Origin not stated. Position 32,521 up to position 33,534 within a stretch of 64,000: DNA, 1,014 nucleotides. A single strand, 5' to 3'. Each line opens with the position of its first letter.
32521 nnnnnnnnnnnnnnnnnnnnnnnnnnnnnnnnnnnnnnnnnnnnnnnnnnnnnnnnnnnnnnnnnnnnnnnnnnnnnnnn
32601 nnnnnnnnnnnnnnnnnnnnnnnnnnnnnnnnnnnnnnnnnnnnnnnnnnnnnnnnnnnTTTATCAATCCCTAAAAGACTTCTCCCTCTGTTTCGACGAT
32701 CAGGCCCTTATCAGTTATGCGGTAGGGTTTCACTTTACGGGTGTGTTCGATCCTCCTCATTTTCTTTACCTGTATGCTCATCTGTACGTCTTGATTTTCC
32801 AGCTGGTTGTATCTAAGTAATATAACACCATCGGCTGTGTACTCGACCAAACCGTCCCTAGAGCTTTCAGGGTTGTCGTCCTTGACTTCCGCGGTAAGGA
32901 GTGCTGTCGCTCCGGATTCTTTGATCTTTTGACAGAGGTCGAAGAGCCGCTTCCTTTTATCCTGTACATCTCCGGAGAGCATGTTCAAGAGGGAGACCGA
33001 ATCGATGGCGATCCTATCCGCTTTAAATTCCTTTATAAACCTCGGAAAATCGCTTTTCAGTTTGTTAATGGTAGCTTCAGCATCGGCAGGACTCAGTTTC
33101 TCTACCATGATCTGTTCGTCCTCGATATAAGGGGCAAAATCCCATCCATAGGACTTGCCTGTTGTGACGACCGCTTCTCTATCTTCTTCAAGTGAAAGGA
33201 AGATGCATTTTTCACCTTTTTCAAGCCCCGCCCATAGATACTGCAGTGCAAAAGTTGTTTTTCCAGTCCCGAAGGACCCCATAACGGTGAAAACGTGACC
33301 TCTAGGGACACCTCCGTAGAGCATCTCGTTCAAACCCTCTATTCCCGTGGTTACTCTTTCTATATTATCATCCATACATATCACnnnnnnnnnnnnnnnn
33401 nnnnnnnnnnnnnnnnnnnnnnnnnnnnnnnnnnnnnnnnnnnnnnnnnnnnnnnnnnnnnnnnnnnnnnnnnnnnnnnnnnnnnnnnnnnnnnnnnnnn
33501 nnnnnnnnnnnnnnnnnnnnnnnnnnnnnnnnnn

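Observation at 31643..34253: FEN-1 operon with an active/inactive KaiC-like ATPase pair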

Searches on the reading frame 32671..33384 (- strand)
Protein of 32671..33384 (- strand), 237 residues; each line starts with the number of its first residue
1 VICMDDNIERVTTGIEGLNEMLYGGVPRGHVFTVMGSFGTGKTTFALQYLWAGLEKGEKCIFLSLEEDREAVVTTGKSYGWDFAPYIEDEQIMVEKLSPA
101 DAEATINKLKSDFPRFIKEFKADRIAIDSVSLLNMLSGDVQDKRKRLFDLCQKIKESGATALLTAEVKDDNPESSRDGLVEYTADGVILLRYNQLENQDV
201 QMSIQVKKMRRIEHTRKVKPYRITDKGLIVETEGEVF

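Call 3: search_protein_families(library=pfam, proteins=[window:32671-33384:-], max_evalue=0.01)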
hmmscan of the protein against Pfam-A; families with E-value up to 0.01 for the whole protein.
window:32671-33384:- (237 aa): 8 families
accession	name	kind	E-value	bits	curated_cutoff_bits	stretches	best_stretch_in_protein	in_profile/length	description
PF06745.19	ATPase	-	2e-57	194.7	26.6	1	11-232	1-228/231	KaiC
PF00154.27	RecA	-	7.7e-06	26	27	1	6-68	28-91/262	recA bacterial DNA recombination protein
PF03796.21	DnaB_C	-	9.4e-06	25.6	27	1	11-74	2-65/255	DnaB-like helicase C terminal domain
PF13481.12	AAA_25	-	0.00011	22.4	27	1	9-163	13-186/195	AAA domain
PF07088.17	GvpD_P-loop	-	0.00084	19.7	24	0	29-199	10-178/189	GvpD gas vesicle protein, P-loop domain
PF13479.12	AAA_24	-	0.0024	18.2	27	1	31-72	4-38/195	AAA domain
PF14417.12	MEDS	-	0.0063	16.8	29.8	0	46-121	17-100/161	MEDS: MEthanogen/methylotroph, DcmR Sensory domain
PF08423.17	Rad51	-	0.0097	15.6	22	0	8-46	5-43/244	Rad51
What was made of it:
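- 32671..33375 (-): Gene A: a 234-aa single-domain KaiC-family ATPase with all catalytic motifs. The ORF stays open up to GTG 33384. PF06745 194.7 bits (call 3).
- On KaiC family (PF06745) / TIGR03880 KaiC_arch_3: PF06745 194.7 bits over residues 11-232 (call 3).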

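Call 4: search_protein_families(library=ncbifam, proteins=[window:32671-33384:-], max_evalue=0.01)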
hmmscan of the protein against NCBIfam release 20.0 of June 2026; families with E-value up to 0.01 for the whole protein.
window:32671-33384:- (237 aa): 21 families
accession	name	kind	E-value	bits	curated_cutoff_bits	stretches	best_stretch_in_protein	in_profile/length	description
TIGR03880.1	KaiC_arch_3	hypoth_equivalog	8.9e-75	251.1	249.45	1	14-237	1-224/224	KaiC domain-containing protein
NF006799.0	PRK09302.1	equivalog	1e-42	146.4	408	1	6-230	8-238/515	circadian clock protein KaiC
TIGR03877.1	thermo_KaiC_1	hypoth_equivalog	9.1e-37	126.8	307.25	1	8-233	1-235/238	KaiC domain-containing protein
TIGR03881.1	KaiC_arch_4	hypoth_equivalog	1.1e-30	107.1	247.8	1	9-231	1-229/231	KaiC domain-containing protein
TIGR02655.1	circ_KaiC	equivalog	1.1e-30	106.8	546.25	1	10-230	2-228/484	circadian clock protein KaiC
NF052589.1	ArlH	equivalog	9.3e-16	58.2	215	1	17-232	8-225/229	archaellum protein ArlH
NF004723.0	PRK06067.1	subfamily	1.5e-13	50.8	194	1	4-211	9-214/243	flagellar accessory protein FlaH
TIGR03878.1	thermo_KaiC_2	hypoth_equivalog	4.5e-09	36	232.2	1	22-169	29-177/259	KaiC domain-containing protein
TIGR02237.1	recomb_radB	equivalog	3.1e-08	33.7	172.4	1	18-228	1-209/210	DNA repair and recombination protein RadB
NF006320.0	PRK08533.1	equivalog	4.9e-07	29.6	215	1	17-231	12-225/230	flagellar accessory protein FlaH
NF003301.0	PRK04301.1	equivalog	3.4e-06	26.5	259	1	6-48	78-120/316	DNA repair and recombination protein RadA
TIGR00416.1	sms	equivalog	2.5e-05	23.2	403.05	1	6-86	71-146/454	DNA repair protein RadA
TIGR02012.1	tigrfam_recA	equivalog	3.2e-05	23.4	325.3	1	6-67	31-93/321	recombinase RecA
TIGR02236.1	recomb_radA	equivalog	4.2e-05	23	361.15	1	6-48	73-115/311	DNA repair and recombination protein RadA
NF004629.0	PRK05973.1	equivalog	5.3e-05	22.4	156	1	20-86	55-121/237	DNA helicase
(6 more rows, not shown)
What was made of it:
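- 32671..33375 (-): TIGR03880 251.1 bits against a cutoff of 249.45 (call 4).
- On KaiC family (PF06745) / TIGR03880 KaiC_arch_3: TIGR03880 251.1 bits against 249.45 (call 4).
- On Circadian clock KaiC (TIGR02655 / NF006799): It scores 106.8 bits against 546 (TIGR02655) and 146 bits against 408 (NF006799) (call 4).
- Closest known: TIGR03880 KaiC_arch_3. Same: Gene A passes the curated cutoff (251.1 against 249.45 bits, call 4).
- Closest known: ArlH/FlaH, the KaiC-like archaellum protein that regulates the ArlI ATPase. Different: A and D score far below the ArlH cutoff (58 and 29 bits against 215; call 4).
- Closest known: RadB genes adjacent to replication genes. Different: RadB is a different family; A scores 34 bits against a cutoff of 172 (call 4).
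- A scores 58 bits on ArlH against a cutoff of 215 (call 4).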

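Call 22: search_solved_structures(query=window:32671-33375:-, max_evalue=0.00001)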
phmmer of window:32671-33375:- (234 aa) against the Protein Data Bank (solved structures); distinct sequences matched with E-value up to 0.00001: 47.
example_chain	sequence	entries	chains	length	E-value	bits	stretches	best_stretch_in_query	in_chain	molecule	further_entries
8zn5_B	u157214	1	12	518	2.3e-60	206.9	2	5-222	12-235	KaiC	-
7x1z_A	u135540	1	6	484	2.2e-49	171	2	5-227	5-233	Circadian clock oscillator protein KaiC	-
7s65_A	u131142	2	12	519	2.6e-49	170.7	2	5-227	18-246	Circadian clock protein kinase KaiC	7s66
8zn6_F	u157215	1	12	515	2.6e-49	170.7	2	5-227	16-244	KaiC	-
3s1a_A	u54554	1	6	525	2.7e-49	170.7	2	5-227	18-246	Circadian clock protein kinase kaiC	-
9ofh_A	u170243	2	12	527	2.8e-49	170.7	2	5-227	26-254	Circadian clock oscillator protein KaiC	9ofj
3k09_A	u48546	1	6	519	6.8e-49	169.4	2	5-227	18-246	Circadian clock protein kinase kaiC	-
3k0e_A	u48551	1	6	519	9.3e-49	168.9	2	5-227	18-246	Circadian clock protein kinase KaiC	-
7dyk_A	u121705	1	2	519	9.3e-49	168.9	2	5-227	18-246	Circadian clock protein kinase KaiC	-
7dyi_A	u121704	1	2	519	1.2e-48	168.5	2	5-227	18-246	Circadian clock protein kinase KaiC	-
1u9i_A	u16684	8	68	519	1.3e-48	168.5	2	5-227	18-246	KaiC | Circadian clock protein kinase kaiC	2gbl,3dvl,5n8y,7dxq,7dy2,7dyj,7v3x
3k0f_A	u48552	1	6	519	1.3e-48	168.5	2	5-227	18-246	Circadian clock protein kinase KaiC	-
8wve_A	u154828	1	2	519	1.3e-48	168.5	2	5-227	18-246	Circadian clock oscillator protein KaiC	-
3jzm_A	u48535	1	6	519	1.3e-48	168.5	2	5-227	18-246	Circadian clock protein kinase kaiC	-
1tf7_A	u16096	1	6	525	1.3e-48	168.4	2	5-227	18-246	KaiC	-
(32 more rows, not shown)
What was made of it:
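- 32671..33375 (-): Best PDB sequence matches are KaiC CI domains, 168-207 bits (call 22).
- On aRadC (Sulfolobus RadC / SSO2452-type RadA paralogs): As a proxy, A scores 93 bits against SSO2452, 168-171 bits against natural KaiC and 207 bits against the designed KaiC 8zn5 (call 22).
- A is closer to KaiC proper than to aRadC or RadB (calls 4, 22).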

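Call 26: find_homologous_proteins(query=window:32671-33375:-, max_evalue=1e-20)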
Query window:32671-33375:- (234 aa): 2413 proteins with E <= 1e-20 among 3270 candidates; the best 120 are listed.
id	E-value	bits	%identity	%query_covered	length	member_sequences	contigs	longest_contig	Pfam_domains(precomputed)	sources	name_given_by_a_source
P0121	3.0e-150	516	100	100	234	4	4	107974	PF06745.20,PF03796.22,PF23442.2,PF00154.28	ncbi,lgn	-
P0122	8.9e-111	387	72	100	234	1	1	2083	PF06745.20,PF07088.17,PF03796.22,PF23442.2,PF00154.28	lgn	-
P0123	1.4e-110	386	72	100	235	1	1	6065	PF06745.20,PF03796.22,PF23442.2,PF00154.28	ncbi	-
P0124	1.2e-109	383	70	99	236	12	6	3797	PF06745.20,PF03796.22,PF23442.2,PF00154.28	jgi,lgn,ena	-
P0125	2.8e-109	382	72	100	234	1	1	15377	PF06745.20,PF07088.17,PF23442.2,PF00154.28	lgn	-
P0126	3.2e-109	381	73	98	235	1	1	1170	PF06745.20,PF07088.17,PF23442.2,PF00154.28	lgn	-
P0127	4.7e-109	381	72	98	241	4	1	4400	PF06745.20,PF07088.17,PF03796.22,PF23442.2,PF00154.28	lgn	-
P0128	7.6e-109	380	71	100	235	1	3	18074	PF06745.20,PF03796.22,PF23442.2,PF00154.28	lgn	-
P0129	9.8e-109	380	72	98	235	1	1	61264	PF06745.20,PF07088.17,PF23442.2,PF00154.28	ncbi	-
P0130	9.5e-108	377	70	100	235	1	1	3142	PF06745.20,PF03796.22,PF23442.2,PF00154.28,PF13481.13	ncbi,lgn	-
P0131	1.2e-107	376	72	98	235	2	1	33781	PF06745.20,PF07088.17,PF23442.2,PF00154.28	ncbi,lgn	ncbi:MAG: KaiC domain-containing protein [Thermoplasmatota archaeon]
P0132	1.4e-107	376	71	100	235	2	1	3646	PF06745.20,PF07088.17,PF23442.2,PF00154.28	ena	-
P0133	1.7e-107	376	70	100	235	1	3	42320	PF06745.20,PF03796.22,PF23442.2,PF00154.28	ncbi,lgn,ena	-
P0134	1.7e-107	376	71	100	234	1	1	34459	PF06745.20,PF03796.22,PF23442.2,PF00154.28,PF13481.13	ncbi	-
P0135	2.4e-107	375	71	100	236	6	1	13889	PF06745.20,PF07088.17,PF03796.22,PF23442.2,PF00154.28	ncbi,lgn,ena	-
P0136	2.7e-107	375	72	100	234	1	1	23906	PF06745.20,PF07088.17,PF23442.2,PF00154.28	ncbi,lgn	-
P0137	3.1e-107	375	70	100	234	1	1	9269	PF06745.20,PF07088.17,PF03796.22,PF23442.2,PF00154.28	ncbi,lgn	ncbi:MAG: KaiC domain-containing protein [Thermoplasmatota archaeon]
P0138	3.4e-107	375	70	100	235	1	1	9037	PF06745.20,PF03796.22,PF23442.2,PF00154.28,PF13481.13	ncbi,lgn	-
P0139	5.4e-107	374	74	98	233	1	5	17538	PF06745.20,PF07088.17,PF03796.22,PF23442.2,PF00154.28,PF13481.13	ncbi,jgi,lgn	-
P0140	1.0e-106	373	70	100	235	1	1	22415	PF06745.20,PF03796.22,PF23442.2,PF00154.28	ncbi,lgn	-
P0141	1.5e-106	373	72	98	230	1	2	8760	PF06745.20,PF03796.22,PF23442.2,PF00154.28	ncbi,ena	-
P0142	2.6e-106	372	73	98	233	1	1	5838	PF06745.20,PF07088.17,PF03796.22,PF23442.2,PF00154.28,PF13481.13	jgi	-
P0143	4.4e-106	371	72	99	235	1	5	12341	PF06745.20,PF07088.17,PF03796.22,PF23442.2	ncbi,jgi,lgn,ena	-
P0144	1.4e-105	369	72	98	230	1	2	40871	PF06745.20,PF07088.17,PF23442.2,PF00154.28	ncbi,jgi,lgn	-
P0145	1.6e-105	369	69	99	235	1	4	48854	PF06745.20,PF07088.17,PF23442.2,PF00154.28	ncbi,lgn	-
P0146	1.6e-105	369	69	100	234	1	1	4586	PF06745.20,PF07088.17,PF03796.22,PF23442.2,PF00154.28,PF13481.13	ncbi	-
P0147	5.0e-105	368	69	98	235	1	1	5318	PF06745.20,PF03796.22,PF23442.2,PF00154.28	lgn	-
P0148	5.2e-105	368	68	100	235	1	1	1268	PF06745.20,PF23442.2,PF00154.28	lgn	-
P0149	2.5e-104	365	68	100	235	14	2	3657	PF06745.20,PF07088.17,PF03796.22,PF23442.2,PF00154.28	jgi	-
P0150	2.6e-104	365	69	99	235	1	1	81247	PF06745.20,PF07088.17,PF03796.22,PF23442.2,PF00154.28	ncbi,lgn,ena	-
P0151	3.5e-104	365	69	99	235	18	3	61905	PF06745.20,PF23442.2,PF00154.28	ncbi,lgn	-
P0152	4.7e-104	365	69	99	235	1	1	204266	PF06745.20,PF03796.22,PF23442.2,PF00154.28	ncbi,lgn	-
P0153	4.8e-104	365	68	99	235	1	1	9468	PF06745.20,PF03796.22,PF23442.2,PF00154.28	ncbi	ncbi:MAG: KaiC domain-containing protein [Candidatus Thermoplasmatota archaeon]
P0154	6.0e-104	364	73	98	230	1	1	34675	PF06745.20,PF07088.17,PF23442.2,PF00154.28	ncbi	ncbi:MAG: KaiC domain-containing protein [Thermoplasmata archaeon]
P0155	1.1e-103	363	73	98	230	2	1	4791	PF06745.20,PF07088.17,PF03796.22,PF23442.2,PF00154.28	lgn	-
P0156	1.8e-103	363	68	98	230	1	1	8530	PF06745.20,PF23442.2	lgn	-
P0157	4.1e-103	361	67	100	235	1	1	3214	PF06745.20,PF07088.17,PF03796.22,PF23442.2,PF00154.28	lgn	-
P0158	4.3e-103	361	69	99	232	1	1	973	PF06745.20,PF07088.17,PF03796.22,PF23442.2,PF00154.28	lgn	-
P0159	4.7e-103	361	68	98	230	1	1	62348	PF06745.20,PF07088.17,PF23442.2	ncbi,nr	ncbi:MAG: KaiC domain-containing protein [Candidatus Thermoplasmatota archaeon]|nr:KaiC domain-conta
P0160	6.0e-103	361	68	99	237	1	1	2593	PF06745.20,PF23442.2,PF00154.28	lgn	-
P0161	6.6e-103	361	69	99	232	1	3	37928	PF06745.20,PF23442.2,PF00154.28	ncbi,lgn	-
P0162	6.6e-103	361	68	98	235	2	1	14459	PF06745.20,PF03796.22,PF23442.2,PF00154.28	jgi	-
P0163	1.0e-102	360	68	99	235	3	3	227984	PF06745.20,PF03796.22,PF23442.2,PF00154.28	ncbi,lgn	ncbi:MAG: KaiC domain-containing protein [Candidatus Natronoplasma sp.]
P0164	1.4e-101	356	71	98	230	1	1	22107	PF06745.20,PF07088.17,PF03796.22,PF23442.2,PF00154.28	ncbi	-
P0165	9.0e-101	354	69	98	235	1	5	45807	PF06745.20,PF07088.17,PF03796.22,PF23442.2,PF00154.28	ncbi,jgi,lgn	-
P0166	1.1e-100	354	68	99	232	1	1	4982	PF06745.20,PF23442.2,PF00154.28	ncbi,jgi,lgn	-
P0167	2.7e-100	352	68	99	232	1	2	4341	PF06745.20,PF23442.2,PF00154.28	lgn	-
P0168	6.8e-89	315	60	98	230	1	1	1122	PF06745.20,PF23442.2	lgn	-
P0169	1.9e-87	310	60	98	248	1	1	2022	PF06745.20,PF23442.2,PF00154.28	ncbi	-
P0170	1.9e-87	310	60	98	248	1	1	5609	PF06745.20,PF23442.2,PF00154.28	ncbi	-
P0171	2.4e-87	310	62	98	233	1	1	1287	PF06745.20,PF07088.17,PF03796.22,PF23442.2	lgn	-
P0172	3.1e-87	310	59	98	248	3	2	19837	PF06745.20,PF23442.2,PF00154.28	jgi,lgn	jgi:KaiC domain protein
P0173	4.5e-87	309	60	98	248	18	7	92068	PF06745.20,PF23442.2,PF00154.28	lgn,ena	-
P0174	5.3e-87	309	61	97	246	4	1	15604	PF06745.20,PF05625.18,PF23442.2,PF00154.28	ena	-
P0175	8.1e-87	308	60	97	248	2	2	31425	PF06745.20,PF23442.2,PF00154.28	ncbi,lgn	-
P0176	1.1e-86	308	60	98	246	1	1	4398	PF06745.20,PF03796.22,PF23442.2,PF00154.28,PF13481.13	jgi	-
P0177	1.2e-86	308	58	99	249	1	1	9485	PF06745.20,PF05625.18,PF23442.2,PF00154.28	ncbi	-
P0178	1.2e-86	308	61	98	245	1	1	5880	PF06745.20,PF05625.18,PF23442.2,PF00154.28,PF13481.13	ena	-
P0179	1.3e-86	308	60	97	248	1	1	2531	PF06745.20,PF23442.2,PF00154.28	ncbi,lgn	-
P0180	1.5e-86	307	57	98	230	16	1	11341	PF06745.20,PF23442.2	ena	-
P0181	2.2e-86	307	61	97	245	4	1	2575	PF06745.20,PF05625.18,PF23442.2,PF00154.28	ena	-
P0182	2.2e-86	307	60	97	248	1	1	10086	PF06745.20,PF23442.2,PF00154.28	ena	-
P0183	2.2e-86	307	61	98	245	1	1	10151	PF06745.20,PF05625.18,PF23442.2,PF00154.28,PF13481.13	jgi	-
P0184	3.0e-86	306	59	97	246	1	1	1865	PF06745.20,PF03796.22,PF23442.2,PF00154.28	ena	-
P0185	3.1e-86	306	60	98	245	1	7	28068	PF06745.20,PF05625.18,PF23442.2,PF00154.28,PF13481.13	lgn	-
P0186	3.6e-86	306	58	99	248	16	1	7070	PF06745.20,PF05625.18,PF23442.2,PF00154.28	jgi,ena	-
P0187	4.8e-86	306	60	97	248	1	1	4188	PF06745.20,PF23442.2,PF00154.28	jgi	jgi:KaiC domain protein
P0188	5.5e-86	305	62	98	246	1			PF06745.20,PF03796.22,PF05625.18,PF23442.2,PF00154.28,PF13481.13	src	-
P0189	5.6e-86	305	59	97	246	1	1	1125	PF06745.20,PF05625.18,PF23442.2,PF00154.28,PF13481.13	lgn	-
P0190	5.9e-86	305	61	90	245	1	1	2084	PF06745.20,PF05625.18,PF23442.2,PF00154.28,PF13481.13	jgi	-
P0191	5.9e-86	305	60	98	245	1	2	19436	PF06745.20,PF05625.18,PF23442.2,PF00154.28,PF13481.13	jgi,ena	-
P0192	7.3e-86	305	60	97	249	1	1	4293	PF06745.20,PF05625.18,PF23442.2,PF00154.28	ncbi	-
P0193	8.0e-86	305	60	90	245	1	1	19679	PF06745.20,PF05625.18,PF23442.2,PF00154.28,PF13481.13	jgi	-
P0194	8.1e-86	305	60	90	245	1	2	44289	PF06745.20,PF05625.18,PF23442.2,PF00154.28,PF13481.13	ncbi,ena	-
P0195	8.1e-86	305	60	90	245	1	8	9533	PF06745.20,PF05625.18,PF23442.2,PF00154.28,PF13481.13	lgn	-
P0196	8.6e-86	305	60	97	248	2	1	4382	PF06745.20,PF23442.2,PF00154.28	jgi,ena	-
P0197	1.0e-85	305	59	99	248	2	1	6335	PF06745.20,PF05625.18,PF23442.2,PF00154.28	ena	-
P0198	1.1e-85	304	60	90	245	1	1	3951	PF06745.20,PF05625.18,PF23442.2,PF00154.28,PF13481.13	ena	-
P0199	1.5e-85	304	60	98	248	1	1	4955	PF06745.20,PF05625.18,PF23442.2,PF00154.28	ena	-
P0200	1.6e-85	304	60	90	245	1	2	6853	PF06745.20,PF03796.22,PF23442.2,PF00154.28,PF13481.13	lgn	-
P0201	1.6e-85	304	59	100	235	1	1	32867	PF06745.20,PF23442.2,PF00154.28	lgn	-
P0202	1.7e-85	304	59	97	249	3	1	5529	PF06745.20,PF23442.2,PF00154.28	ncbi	-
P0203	1.8e-85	304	57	100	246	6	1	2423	PF06745.20,PF05625.18,PF23442.2,PF00154.28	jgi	jgi:KaiC domain protein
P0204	1.9e-85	304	58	99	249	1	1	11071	PF06745.20,PF05625.18,PF23442.2,PF00154.28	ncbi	-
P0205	1.9e-85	304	61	97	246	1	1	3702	PF06745.20,PF05625.18,PF23442.2,PF00154.28,PF13481.13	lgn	-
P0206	2.3e-85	303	59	100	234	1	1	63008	PF06745.20,PF05625.18,PF23442.2,PF00154.28,PF13481.13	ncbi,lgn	-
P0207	2.3e-85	303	60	97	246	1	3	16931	PF06745.20,PF05625.18,PF23442.2,PF00154.28,PF13481.13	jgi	jgi:KaiC domain protein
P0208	2.4e-85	303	59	98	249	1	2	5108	PF06745.20,PF23442.2,PF00154.28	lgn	-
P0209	2.5e-85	303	60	97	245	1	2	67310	PF06745.20,PF05625.18,PF23442.2,PF00154.28,PF13481.13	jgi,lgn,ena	-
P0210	2.7e-85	303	59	97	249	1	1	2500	PF06745.20,PF05625.18,PF23442.2,PF00154.28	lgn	-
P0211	4.5e-85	302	60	97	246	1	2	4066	PF06745.20,PF03796.22,PF23442.2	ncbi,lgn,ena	-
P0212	7.2e-85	302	57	100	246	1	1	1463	PF06745.20,PF05625.18,PF23442.2,PF00154.28,PF13481.13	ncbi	-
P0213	7.3e-85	302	60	97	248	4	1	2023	PF06745.20,PF23442.2,PF00154.28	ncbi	-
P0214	7.8e-85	302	59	97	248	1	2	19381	PF06745.20,PF05625.18,PF23442.2,PF00154.28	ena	-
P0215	8.5e-85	302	61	97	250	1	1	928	PF06745.20,PF23442.2,PF00154.28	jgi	jgi:KaiC domain protein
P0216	9.3e-85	301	59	97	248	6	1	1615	PF06745.20,PF03796.22,PF05625.18,PF23442.2,PF00154.28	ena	-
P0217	1.5e-84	301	59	97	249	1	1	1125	PF06745.20,PF23442.2,PF00154.28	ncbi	-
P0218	1.9e-84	300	60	97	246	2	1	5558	PF06745.20,PF03796.22,PF23442.2,PF00154.28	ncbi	-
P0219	2.0e-84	300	58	98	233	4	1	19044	PF06745.20,PF07088.17,PF03796.22,PF23442.2,PF00154.28,PF13481.13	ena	-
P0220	2.3e-84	300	61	97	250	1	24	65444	PF06745.20,PF23442.2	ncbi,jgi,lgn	ncbi:MAG TPA: KaiC domain-containing protein [Thermoplasmata archaeon]|jgi:KaiC domain protein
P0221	2.4e-84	300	59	97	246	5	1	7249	PF06745.20,PF03796.22,PF23442.2,PF00154.28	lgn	-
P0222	2.6e-84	300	58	100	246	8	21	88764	PF06745.20,PF05625.18,PF23442.2,PF00154.28,PF13481.13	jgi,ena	-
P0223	3.4e-84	300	59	97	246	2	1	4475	PF06745.20,PF05625.18,PF23442.2,PF00154.28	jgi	-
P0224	3.5e-84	300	59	97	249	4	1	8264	PF06745.20,PF05625.18,PF23442.2,PF00154.28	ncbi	-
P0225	3.6e-84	300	60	98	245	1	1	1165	PF06745.20,PF05625.18,PF23442.2,PF00154.28,PF13481.13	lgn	-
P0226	5.1e-84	299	59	98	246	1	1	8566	PF06745.20,PF05625.18,PF23442.2,PF00154.28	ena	-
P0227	5.1e-84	299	58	97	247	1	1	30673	PF06745.20,PF05625.18,PF23442.2,PF00154.28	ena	-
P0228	5.2e-84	299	59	97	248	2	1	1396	PF06745.20,PF05625.18,PF23442.2,PF00154.28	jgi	jgi:KaiC domain protein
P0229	6.9e-84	299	59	98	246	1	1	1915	PF06745.20,PF05625.18,PF23442.2,PF00154.28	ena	-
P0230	7.0e-84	299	59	98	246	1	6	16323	PF06745.20,PF05625.18,PF23442.2,PF00154.28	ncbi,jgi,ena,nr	ncbi:MAG: KaiC domain-containing protein [Euryarchaeota archaeon RBG_16_67_27]|nr:MAG: KaiC domain-c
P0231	1.1e-83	298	59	97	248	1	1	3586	PF06745.20,PF05625.18,PF23442.2,PF00154.28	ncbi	-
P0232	1.2e-83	298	59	97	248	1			PF06745.20,PF23442.2,PF00154.28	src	-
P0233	1.3e-83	298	60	97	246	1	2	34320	PF06745.20,PF05625.18,PF23442.2,PF00154.28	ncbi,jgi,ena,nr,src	ncbi:MAG: KaiC domain-containing protein [Euryarchaeota archaeon RBG_16_68_13]|nr:MAG: KaiC domain-c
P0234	1.7e-83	297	59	97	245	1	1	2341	PF06745.20,PF07088.17,PF05625.18,PF23442.2,PF00154.28,PF13481.13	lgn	-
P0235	1.8e-83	297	58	99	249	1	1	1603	PF06745.20,PF03796.22,PF23442.2,PF00154.28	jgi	jgi:circadian clock protein KaiC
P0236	2.2e-83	297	59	97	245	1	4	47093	PF06745.20,PF05625.18,PF23442.2,PF00154.28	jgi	jgi:KaiC domain protein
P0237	2.2e-83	297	59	97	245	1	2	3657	PF06745.20,PF05625.18,PF23442.2,PF00154.28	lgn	-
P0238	2.3e-83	297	61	97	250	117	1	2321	PF06745.20,PF03796.22,PF23442.2,PF00154.28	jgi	-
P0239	2.6e-83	297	58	97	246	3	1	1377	PF06745.20,PF05625.18,PF23442.2,PF00154.28,PF13481.13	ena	-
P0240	3.0e-83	296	55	98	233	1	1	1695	PF06745.20,PF03796.22,PF23442.2,PF00154.28,PF13481.13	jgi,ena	-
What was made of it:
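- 32671..33375 (-): Identical 234-aa protein P0121 (call 26).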
